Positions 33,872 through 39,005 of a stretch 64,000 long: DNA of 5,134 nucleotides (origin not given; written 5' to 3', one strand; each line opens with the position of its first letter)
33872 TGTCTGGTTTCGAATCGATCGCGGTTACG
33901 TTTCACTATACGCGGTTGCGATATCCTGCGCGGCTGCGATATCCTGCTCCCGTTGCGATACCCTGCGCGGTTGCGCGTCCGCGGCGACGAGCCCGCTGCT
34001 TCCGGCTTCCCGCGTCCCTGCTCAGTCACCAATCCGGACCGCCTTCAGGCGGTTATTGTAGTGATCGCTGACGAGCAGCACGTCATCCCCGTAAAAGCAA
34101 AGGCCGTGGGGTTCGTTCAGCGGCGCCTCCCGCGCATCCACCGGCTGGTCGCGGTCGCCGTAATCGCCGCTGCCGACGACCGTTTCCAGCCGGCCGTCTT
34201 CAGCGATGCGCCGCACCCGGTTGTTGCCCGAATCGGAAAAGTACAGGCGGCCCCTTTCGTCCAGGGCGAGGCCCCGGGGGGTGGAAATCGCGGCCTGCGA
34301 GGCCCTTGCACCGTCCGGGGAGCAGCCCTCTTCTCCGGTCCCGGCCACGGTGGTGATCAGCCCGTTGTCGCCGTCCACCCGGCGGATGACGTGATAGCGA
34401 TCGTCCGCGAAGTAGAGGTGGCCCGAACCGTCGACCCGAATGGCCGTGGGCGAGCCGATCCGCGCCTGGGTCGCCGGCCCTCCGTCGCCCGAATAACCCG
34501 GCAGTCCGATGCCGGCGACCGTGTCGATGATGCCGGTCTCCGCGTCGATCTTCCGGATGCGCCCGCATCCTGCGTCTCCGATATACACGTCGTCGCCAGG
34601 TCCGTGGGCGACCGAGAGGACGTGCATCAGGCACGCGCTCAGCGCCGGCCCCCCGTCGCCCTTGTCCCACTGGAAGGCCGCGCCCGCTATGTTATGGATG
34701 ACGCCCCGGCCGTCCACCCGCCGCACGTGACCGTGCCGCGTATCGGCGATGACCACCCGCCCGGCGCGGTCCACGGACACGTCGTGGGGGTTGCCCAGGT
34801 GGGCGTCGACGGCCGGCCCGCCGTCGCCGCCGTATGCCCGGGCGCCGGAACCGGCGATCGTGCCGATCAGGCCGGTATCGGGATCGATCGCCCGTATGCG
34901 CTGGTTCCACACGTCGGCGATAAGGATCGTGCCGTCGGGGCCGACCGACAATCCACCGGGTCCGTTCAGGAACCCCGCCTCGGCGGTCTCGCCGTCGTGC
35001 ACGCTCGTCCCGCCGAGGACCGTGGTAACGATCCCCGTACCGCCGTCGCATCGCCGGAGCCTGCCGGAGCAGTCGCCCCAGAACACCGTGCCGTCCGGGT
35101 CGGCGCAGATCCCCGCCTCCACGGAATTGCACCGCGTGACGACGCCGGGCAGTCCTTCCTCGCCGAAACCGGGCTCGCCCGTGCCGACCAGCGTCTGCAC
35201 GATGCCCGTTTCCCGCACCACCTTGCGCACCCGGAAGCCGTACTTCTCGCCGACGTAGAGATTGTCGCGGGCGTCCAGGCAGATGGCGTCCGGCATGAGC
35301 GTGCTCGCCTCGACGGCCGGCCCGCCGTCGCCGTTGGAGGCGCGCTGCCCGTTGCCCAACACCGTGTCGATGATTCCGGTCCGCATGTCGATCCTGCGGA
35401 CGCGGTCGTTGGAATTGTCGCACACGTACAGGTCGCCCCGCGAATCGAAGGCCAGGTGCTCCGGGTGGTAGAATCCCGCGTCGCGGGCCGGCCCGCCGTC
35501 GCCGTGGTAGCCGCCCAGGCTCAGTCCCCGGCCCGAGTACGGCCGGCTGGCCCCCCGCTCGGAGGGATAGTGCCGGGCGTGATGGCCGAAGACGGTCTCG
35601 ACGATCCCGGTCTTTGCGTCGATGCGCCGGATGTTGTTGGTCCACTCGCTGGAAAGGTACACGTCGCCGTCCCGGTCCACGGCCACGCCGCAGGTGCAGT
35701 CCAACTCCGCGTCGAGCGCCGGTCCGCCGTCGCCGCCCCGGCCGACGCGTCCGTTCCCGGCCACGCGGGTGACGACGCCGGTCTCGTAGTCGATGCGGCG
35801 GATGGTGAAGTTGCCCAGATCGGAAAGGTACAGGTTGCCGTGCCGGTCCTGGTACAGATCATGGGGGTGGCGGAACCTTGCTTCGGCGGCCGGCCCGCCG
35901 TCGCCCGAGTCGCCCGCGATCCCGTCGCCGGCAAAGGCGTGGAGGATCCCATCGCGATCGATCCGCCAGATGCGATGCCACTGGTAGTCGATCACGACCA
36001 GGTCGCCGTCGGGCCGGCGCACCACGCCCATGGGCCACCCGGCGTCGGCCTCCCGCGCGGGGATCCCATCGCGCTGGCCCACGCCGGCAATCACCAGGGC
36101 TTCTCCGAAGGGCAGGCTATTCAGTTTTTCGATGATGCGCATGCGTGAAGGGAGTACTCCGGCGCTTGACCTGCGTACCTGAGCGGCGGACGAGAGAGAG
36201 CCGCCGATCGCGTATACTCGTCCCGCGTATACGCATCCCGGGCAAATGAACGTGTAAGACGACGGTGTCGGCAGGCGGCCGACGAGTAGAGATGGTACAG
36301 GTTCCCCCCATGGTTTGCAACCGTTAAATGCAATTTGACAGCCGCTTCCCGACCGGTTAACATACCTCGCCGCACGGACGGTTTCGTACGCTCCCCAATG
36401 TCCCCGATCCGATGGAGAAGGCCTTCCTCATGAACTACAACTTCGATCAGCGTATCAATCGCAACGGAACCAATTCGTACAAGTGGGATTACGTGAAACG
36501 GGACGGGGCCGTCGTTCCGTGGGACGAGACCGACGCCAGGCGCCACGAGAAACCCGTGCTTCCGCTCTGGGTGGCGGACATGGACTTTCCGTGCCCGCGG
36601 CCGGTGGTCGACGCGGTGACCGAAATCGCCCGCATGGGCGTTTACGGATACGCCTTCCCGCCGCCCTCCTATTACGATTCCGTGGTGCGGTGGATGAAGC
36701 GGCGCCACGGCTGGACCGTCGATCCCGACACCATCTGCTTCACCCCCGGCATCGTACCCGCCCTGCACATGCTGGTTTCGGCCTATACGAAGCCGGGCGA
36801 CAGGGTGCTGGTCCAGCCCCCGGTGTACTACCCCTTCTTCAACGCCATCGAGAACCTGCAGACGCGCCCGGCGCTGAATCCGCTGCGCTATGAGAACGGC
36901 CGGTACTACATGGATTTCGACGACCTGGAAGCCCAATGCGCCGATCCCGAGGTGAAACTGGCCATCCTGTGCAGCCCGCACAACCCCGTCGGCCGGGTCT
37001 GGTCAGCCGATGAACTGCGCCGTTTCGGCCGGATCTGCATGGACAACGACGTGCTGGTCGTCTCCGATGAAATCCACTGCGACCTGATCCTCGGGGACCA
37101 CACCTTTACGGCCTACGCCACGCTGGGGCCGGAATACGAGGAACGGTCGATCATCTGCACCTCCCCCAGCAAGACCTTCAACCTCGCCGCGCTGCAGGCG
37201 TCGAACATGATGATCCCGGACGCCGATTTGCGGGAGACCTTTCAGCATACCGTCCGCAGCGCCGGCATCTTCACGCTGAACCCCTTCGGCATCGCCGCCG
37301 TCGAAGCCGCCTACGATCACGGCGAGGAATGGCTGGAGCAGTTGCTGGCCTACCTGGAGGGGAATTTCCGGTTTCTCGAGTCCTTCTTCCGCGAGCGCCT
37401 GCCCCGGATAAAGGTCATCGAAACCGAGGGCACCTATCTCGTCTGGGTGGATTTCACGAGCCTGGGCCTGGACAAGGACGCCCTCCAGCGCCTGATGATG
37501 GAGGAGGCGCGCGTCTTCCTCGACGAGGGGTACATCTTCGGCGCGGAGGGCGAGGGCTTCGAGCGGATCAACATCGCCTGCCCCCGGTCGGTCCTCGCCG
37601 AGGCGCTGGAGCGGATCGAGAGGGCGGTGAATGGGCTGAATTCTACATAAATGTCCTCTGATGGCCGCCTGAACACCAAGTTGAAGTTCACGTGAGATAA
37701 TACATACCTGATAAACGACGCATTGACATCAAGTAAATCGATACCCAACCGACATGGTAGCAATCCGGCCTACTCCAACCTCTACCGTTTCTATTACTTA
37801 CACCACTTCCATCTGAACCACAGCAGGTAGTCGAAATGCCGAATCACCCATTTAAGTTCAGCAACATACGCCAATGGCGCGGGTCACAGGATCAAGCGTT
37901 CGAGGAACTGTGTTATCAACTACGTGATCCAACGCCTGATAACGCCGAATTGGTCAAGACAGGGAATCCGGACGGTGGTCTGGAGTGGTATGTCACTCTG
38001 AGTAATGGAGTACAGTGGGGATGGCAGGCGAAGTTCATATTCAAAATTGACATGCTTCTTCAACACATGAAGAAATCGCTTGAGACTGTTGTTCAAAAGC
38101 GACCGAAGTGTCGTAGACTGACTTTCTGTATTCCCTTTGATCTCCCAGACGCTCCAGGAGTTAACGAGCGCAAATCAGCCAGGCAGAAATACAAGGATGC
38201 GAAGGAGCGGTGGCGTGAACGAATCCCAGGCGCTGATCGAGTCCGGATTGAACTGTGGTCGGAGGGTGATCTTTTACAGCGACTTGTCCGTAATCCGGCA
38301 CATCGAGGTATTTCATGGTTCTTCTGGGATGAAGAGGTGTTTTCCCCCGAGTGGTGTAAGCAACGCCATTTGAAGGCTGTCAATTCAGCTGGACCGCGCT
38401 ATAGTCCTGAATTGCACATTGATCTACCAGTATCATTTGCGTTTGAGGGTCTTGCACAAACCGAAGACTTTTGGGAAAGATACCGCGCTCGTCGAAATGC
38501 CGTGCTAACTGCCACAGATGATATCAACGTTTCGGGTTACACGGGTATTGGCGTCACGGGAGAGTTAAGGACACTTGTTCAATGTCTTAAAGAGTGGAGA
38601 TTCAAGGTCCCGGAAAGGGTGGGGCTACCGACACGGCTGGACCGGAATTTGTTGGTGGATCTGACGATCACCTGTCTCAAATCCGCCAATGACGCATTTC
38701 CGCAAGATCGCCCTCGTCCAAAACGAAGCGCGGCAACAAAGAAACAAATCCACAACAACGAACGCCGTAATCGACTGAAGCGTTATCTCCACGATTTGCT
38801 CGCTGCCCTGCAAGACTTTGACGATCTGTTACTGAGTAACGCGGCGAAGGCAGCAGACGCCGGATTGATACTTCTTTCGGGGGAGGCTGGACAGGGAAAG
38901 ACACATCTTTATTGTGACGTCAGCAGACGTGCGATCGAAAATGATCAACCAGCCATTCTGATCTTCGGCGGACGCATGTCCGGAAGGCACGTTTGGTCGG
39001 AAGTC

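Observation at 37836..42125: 1429-aa NACHT-like STAND NTPase with N-terminal PD-(D/E)xK-type domain: candidate Avs/bNACHT-type antiviral sensor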

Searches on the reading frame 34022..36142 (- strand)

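Call 7: search_protein_families(library=ncbifam, proteins=[window:34022-36142:-], max_evalue=0.01)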
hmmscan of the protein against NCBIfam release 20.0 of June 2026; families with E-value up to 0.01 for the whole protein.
window:34022-36142:- (706 aa): 4 families
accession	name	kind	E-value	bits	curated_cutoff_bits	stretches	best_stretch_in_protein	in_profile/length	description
NF035926.1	scyF_NHL_VPEP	equivalog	6.4e-24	84.8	350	3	215-313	142-230/376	scytonemin biosynthesis PEP-CTERM protein ScyF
NF033206.1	ScyE_fam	subfamily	2.6e-18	66.6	80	2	392-577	7-220/333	ScyD/ScyE family protein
NF000022.1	stregra_B_VgbA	exception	5.1e-05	22.5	600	0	620-653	99-132/299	streptogramin B lyase Vgb(A)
NF047494.1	Lepto_SBBP_lipo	equivalog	0.0014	17.4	400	0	229-312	133-220/466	SBBP repeat beta-propeller lipoprotein, LipL53 family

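Call 25: search_protein_families(library=pfam, proteins=[window:34022-36139:-], max_evalue=0.001)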
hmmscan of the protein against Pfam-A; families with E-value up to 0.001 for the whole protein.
window:34022-36139:- (705 aa): 8 families
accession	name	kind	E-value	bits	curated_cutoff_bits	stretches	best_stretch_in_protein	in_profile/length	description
PF25021.1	TEN_NHL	-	9e-55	186.5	27.1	5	606-667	130-187/357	Teneurin NHL domain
PF01436.27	NHL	-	4.5e-36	121.5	20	2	391-416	1-26/28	NHL repeat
PF08450.18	SGL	-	1.5e-09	38.3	26.3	1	232-482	9-218/246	SMP-30/Gluconolactonase/LRE-like region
PF13449.12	Phytase-like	-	3.2e-09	37.6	27.6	0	105-196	21-116/284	Esterase-like activity of phytase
PF24684.1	Vgb_lyase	-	1.1e-07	31.5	50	0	619-652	181-214/290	Virginiamycin B lyase family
PF07494.17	Reg_prop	-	3.4e-07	30.1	20.4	0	93-106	8-21/24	Two component regulator propeller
PF20067.5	SSL_N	-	1.4e-06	28.5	18.9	0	225-239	22-36/46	Strictosidine synthase-like, N-terminal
PF06739.17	SBBP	-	2.2e-05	24.8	20.5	0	151-162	17-28/38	Beta-propeller repeat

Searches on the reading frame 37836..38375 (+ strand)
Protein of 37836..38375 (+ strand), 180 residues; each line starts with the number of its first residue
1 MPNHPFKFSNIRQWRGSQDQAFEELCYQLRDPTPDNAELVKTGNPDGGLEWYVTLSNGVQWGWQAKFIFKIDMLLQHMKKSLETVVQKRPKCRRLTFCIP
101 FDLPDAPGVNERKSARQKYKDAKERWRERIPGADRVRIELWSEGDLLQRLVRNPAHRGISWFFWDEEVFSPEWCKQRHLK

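Call 12: search_protein_families(library=pfam, proteins=[window:37836-38375:+], max_evalue=10)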
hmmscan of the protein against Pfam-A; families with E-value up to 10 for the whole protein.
window:37836-38375:+ (180 aa): 0 families

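Call 33: find_homologous_proteins(query=window:37836-38345:+, max_evalue=0.001)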
Query window:37836-38345:+ (170 aa): 54 proteins with E <= 0.001 among 69 candidates.
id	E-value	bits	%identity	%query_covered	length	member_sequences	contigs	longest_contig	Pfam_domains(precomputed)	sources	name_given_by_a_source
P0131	1.3e-82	294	76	96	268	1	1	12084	-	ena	-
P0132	1.5e-80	287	72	100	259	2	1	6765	-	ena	-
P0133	1.6e-80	287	71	100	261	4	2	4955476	-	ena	-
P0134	7.3e-80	285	76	96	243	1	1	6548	-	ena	-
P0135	6.0e-77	275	72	96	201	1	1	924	-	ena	-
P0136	1.7e-76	274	72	95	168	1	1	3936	-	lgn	-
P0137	2.1e-75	270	72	96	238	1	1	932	-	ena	-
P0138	1.1e-73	265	68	100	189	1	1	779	-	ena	-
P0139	3.7e-73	263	68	100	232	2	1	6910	-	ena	-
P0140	2.1e-71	257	73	91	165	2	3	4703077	-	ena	-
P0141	1.9e-70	254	65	100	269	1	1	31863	-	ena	-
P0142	2.8e-70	254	64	100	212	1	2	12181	-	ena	-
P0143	3.8e-70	253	68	96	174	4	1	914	-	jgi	-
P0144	3.6e-69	250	70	91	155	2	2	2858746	-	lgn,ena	-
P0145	2.3e-65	238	63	100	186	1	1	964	-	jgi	jgi:hypothetical protein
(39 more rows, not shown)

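Call 37: search_solved_structures(query=A2, max_evalue=10, show_alignments=3)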
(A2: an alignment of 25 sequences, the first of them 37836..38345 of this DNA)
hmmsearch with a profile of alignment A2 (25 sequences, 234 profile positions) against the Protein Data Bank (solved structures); distinct sequences matched with E-value up to 10: 1.
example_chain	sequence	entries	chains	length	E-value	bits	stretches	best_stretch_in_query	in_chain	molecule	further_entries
9o4e_A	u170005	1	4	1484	4e-05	26.4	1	169-222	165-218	AVAST type 2 anti-phage system protein Avs2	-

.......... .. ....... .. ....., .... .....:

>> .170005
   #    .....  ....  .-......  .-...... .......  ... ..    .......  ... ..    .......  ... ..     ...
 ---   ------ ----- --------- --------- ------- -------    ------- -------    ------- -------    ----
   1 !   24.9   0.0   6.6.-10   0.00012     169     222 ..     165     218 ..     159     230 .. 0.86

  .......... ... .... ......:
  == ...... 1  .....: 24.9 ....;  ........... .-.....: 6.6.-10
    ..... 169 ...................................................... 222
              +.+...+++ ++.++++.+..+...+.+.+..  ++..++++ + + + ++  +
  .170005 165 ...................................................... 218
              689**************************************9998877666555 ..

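Call 46: predict_structure(alignment_id=A2)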
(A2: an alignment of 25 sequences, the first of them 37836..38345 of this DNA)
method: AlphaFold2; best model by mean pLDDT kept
length: 170 residues; sequences in the alignment: 25
mean_pLDDT: 88.7   pTM: 0.84
mean pLDDT of the five models: 88.7, 88.5, 87.9, 86.3, 83.5
residues with pLDDT >= 90: 122; 70-90: 33; 50-70: 9; < 50: 6
segments of 3 or more residues with pLDDT < 50: 1-4
pLDDT, mean of each block of 10 residues (from residue 1): 67 90 93 93 68 95 94 95 94 96 87 93 97 97 94 86 68
secondary structure, 60 per line:
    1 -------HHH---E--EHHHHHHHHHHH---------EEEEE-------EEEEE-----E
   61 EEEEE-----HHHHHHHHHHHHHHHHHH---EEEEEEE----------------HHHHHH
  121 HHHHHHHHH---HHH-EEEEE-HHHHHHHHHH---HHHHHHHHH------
elements in order: H18-28 E38-42 E50-54 E60-65 H71-88 E92-98 H115-129 E137-141 H143-152 H156-164

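Call 72: search_protein_representatives(alignment_id=A2)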
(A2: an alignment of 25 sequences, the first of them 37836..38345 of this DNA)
Query: 25 sequences, 234 profile positions. Proteins with E-value up to 0.001 (for the whole library): 2160; up to 1e-10: 1703; up to 1e-30: 819. The best 150 are listed.
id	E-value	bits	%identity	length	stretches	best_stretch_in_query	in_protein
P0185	3.1e-115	399.9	-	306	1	1-232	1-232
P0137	3.4e-113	393.2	-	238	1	4-232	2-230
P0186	1.3e-111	388.0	-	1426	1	1-231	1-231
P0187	3.7e-108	376.8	-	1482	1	6-232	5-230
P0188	6.8e-106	369.4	-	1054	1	1-230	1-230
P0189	8.3e-103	359.3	-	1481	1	3-232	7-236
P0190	3.8e-98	344.0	-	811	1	6-231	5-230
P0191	4.7e-98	343.7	-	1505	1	4-229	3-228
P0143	9.9e-91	319.7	-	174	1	5-171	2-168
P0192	1.9e-89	315.5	-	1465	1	5-231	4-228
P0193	1.2e-84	299.8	-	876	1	5-231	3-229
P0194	2.6e-84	298.7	-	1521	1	4-230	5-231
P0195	2.1e-83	295.8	-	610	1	6-221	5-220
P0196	6.2e-82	290.9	-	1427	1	6-231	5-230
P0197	7.0e-82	290.8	-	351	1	5-232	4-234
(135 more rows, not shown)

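Call 78: fold_search(model_id=the predicted structure, library=pdb)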
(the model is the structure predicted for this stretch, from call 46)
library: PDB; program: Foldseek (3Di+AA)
matches with E <= 10: 1171; with E <= 0.001: 0
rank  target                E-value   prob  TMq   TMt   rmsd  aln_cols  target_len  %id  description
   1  8dgf_A                4.5e-03  1.00  0.52  0.07   7.0       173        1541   13  Avs4 bound to phage PhiV-1 portal (released 2022-08-03)
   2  8q3b_E                7.0e-03  1.00  0.46  0.39   4.6       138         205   12  The closed state of the ASFV apo-RNA polymerase (released 2024-02-14)
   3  7e8r                  7.0e-03  0.95  0.38  0.22   6.8       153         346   12  EcoT38I restriction endonuclease (released 2022-03-02)
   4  5gkj_B                2.1e-02  0.94  0.39  0.31   6.6       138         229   11  Structure of EndoMS in apo form (released 2016-11-02)
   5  8em1_A                2.2e-02  0.63  0.30  0.15   7.2       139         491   12  Type IIS Restriction Endonuclease PaqCI, DNA Unbound (released 2023-03-22)
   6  6uis_A                2.5e-02  0.23  0.19  0.09  11.4       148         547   14  HIV-1 M184V reverse transcriptase-DNA complex with dCTP (released 2019-12-25)
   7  7kjw_A                2.5e-02  0.16  0.18  0.09  12.0       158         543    9  Structure of HIV-1 reverse transcriptase initiation complex core with efavirenz (released 2021-03-17)
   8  8em1_B                3.3e-02  0.69  0.32  0.15   6.3       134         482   10  Type IIS Restriction Endonuclease PaqCI, DNA Unbound (released 2023-03-22)
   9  4e19_A                3.3e-02  0.54  0.27  0.32   8.4       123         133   13  Crystal structure of RNase H1 from halophilic archaeon Halobacterium salinarum NRC-1 (released 2013-03-06)
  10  8u6p_A                3.3e-02  0.18  0.20  0.09  11.4       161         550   12  Crystal Structure of HIV-1 Reverse Transcriptase in Complex with 3-(2-((2-cyanoindolizin-8-yl)oxy)phenoxy)-N,N-dimethy (released 2023-11-08)
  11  6bsh_A                3.3e-02  0.16  0.17  0.09  11.0       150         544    7  Structure of HIV-1 RT complexed with RNA/DNA hybrid in the RNA hydrolysis mode (released 2018-01-03)
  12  8q3y_A                3.5e-02  0.95  0.44  0.20   5.8       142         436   10  Crystal structure of apo Can2 from Thermoanaerobacter brockii (released 2023-11-22)
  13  8dkr_B                4.0e-02  0.60  0.29  0.22   9.5       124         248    8  Pseudomonas-phage E217 TerL nuclease domain (released 2022-09-07)
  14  4e19_B                4.2e-02  0.54  0.27  0.33   8.3       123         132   13  Crystal structure of RNase H1 from halophilic archaeon Halobacterium salinarum NRC-1 (released 2013-03-06)
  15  2oce                  4.5e-02  0.47  0.24  0.08   9.3       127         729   12  Crystal structure of Tex family protein PA5201 from Pseudomonas aeruginosa (released 2007-01-02)
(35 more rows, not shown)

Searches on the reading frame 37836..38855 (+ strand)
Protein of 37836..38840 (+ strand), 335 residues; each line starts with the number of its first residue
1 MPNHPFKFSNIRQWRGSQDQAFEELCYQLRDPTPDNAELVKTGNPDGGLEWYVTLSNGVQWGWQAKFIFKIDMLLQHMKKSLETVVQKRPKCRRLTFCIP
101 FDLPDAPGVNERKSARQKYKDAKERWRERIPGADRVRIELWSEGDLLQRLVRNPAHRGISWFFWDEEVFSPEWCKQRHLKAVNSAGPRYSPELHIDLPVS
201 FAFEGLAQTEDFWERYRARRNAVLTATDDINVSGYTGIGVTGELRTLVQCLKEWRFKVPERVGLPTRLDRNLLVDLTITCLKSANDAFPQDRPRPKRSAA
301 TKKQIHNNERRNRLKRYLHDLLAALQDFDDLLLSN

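Call 12: search_protein_families(library=pfam, proteins=[window:37836-38840:+], max_evalue=10)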
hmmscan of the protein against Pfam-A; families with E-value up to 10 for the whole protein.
window:37836-38840:+ (335 aa): 0 families

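Call 21: predict_structure(alignment_id=A1)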
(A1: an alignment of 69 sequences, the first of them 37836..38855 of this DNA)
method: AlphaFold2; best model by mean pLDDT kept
length: 340 residues; sequences in the alignment: 69
mean_pLDDT: 80.2   pTM: 0.51
mean pLDDT of the five models: 80.2, 79.4, 75.9, 74.7, 68.1
residues with pLDDT >= 90: 141; 70-90: 107; 50-70: 64; < 50: 28
segments of 3 or more residues with pLDDT < 50: 1-3, 188-208
pLDDT, mean of each block of 10 residues (from residue 1): 58 69 84 84 63 91 89 93 93 93 80 91 96 95 81 66 69 62 49 37 41 88 94 89 96 94 76 96 95 64 86 95 96 74
secondary structure, 60 per line:
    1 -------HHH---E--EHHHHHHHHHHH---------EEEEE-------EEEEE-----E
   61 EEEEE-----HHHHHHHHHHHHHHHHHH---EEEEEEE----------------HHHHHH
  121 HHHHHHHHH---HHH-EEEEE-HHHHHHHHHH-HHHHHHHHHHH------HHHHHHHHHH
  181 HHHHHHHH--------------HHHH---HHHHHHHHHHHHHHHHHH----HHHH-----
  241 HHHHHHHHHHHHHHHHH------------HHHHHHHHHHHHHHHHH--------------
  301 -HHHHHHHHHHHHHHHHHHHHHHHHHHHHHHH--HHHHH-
elements in order: H18-28 E38-42 E50-54 E60-65 H71-88 E92-98 H115-129 E137-141 H143-152 H154-164 H171-188 H203-206 H210-227 H232-235 H241-257 H270-286 H302-332 H335-339
